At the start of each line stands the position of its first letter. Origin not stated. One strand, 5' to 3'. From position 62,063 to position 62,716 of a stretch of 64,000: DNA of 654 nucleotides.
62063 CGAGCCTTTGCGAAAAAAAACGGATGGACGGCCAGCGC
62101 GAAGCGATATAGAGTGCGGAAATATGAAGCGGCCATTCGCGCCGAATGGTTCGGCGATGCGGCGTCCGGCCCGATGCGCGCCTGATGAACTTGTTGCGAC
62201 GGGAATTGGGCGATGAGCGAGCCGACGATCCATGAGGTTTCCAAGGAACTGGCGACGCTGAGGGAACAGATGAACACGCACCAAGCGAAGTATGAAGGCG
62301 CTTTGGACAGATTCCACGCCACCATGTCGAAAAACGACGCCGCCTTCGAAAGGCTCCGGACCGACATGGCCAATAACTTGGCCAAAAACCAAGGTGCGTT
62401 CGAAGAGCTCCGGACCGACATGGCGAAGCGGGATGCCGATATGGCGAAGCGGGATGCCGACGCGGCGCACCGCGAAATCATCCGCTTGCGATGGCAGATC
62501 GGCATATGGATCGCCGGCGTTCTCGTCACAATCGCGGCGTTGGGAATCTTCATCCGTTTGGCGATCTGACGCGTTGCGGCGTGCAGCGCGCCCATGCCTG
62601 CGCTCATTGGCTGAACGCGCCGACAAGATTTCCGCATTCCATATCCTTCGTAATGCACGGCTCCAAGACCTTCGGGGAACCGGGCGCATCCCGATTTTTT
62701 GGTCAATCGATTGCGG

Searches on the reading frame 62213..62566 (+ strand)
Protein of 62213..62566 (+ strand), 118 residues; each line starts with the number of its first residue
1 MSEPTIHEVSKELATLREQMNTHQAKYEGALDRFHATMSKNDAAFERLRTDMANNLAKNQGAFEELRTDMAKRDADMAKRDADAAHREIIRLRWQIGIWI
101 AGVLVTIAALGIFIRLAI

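Call 11: search_protein_families(library=pfam, proteins=[window:62213-62566:+], max_evalue=1)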
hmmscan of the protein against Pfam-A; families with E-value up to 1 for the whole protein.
seq(118 aa): 16 families
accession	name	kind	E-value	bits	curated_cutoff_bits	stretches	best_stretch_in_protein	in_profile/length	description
PF09728.14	Taxilin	-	5.1e-05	23.1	30.3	1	6-73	198-260/302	Myosin-like coiled-coil protein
PF06160.17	EzrA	-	0.00025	19.9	39.6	1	4-95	115-209/557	Septation ring formation regulator, EzrA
PF00038.26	Filament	-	0.015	15.4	40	1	6-57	233-284/313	Intermediate filament protein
PF06785.16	UPF0242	-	0.03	14.8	33.5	1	11-84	100-173/194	Uncharacterised protein family (UPF0242) N-terminus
PF17937.6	TetR_C_28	-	0.034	14.9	26.4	1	39-93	11-64/96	Tetracyclin repressor-like, C-terminal domain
PF04108.17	ATG17_like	-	0.034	14.1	43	1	2-71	110-179/355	Autophagy protein ATG17-like domain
PF14643.11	DUF4455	-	0.039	13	30.4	1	6-39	367-400/469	Domain of unknown function (DUF4455)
PF09850.14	DotU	-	0.047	13.7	27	1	38-115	134-201/205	Type VI secretion system protein DotU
PF17045.10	CEP63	-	0.054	13.7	33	1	8-77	60-128/263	Centrosomal protein of 63 kDa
PF16326.10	ABC_tran_CTD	-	0.066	13.9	32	0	4-43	15-55/69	ABC transporter C-terminal domain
PF09787.14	Golgin_A5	-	0.074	13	31.7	1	6-96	63-155/305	Golgin subfamily A member 5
PF05791.16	Bacillus_HBL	-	0.081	13.2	29.1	1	8-77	102-174/177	Bacillus haemolytic enterotoxin (HBL)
PF24627.1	PUMA_CC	-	0.11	12.9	30.1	0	71-93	41-63/74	PUMA coiled-coil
PF06810.17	Phage_scaffold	-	0.58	10.5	35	0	8-86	38-115/170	Phage capsid assembly scaffolding protein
PF03938.19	OmpH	-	0.6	10.8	32.4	1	9-78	13-86/141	Outer membrane protein (OmpH-like)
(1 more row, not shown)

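Call 12: search_protein_families(library=ncbifam, proteins=[window:62213-62566:+], max_evalue=1)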
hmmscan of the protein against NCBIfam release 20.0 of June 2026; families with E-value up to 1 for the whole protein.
seq(118 aa): 8 families
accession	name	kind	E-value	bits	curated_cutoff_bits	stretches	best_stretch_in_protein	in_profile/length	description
NF052320.1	Cbp1_fam_LP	subfamily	0.017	14.6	90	1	8-86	85-162/286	Cbp1 family collagen-binding glycoprotein adhesin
TIGR04498.1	AbiV_defense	subfamily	0.023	15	27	1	10-54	56-101/143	AbiV family abortive infection protein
TIGR00996.1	Mtu_fam_mce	paralog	0.028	13.6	140.5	1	3-69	208-274/291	MCE family protein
TIGR02639.1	ClpA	equivalog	0.034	12.3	993.15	1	2-83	346-426/734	ATP-dependent Clp protease ATP-binding subunit ClpA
TIGR03930.1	WXG100_ESAT6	subfamily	0.048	13.9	44.85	1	6-65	20-83/90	WXG100 family type VII secretion target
TIGR02168.1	SMC_prok_B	equivalog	0.063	11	567.35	1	7-79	773-846/1181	chromosome segregation protein SMC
NF041034.1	Rad50_Sulf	equivalog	0.084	10.7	1000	1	2-92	543-630/872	DNA double-strand break repair ATPase Rad50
NF033804.1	Streccoc_I_II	equivalog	0.75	7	1500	1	12-80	399-467/1551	antigen I/II family LPXTG-anchored adhesin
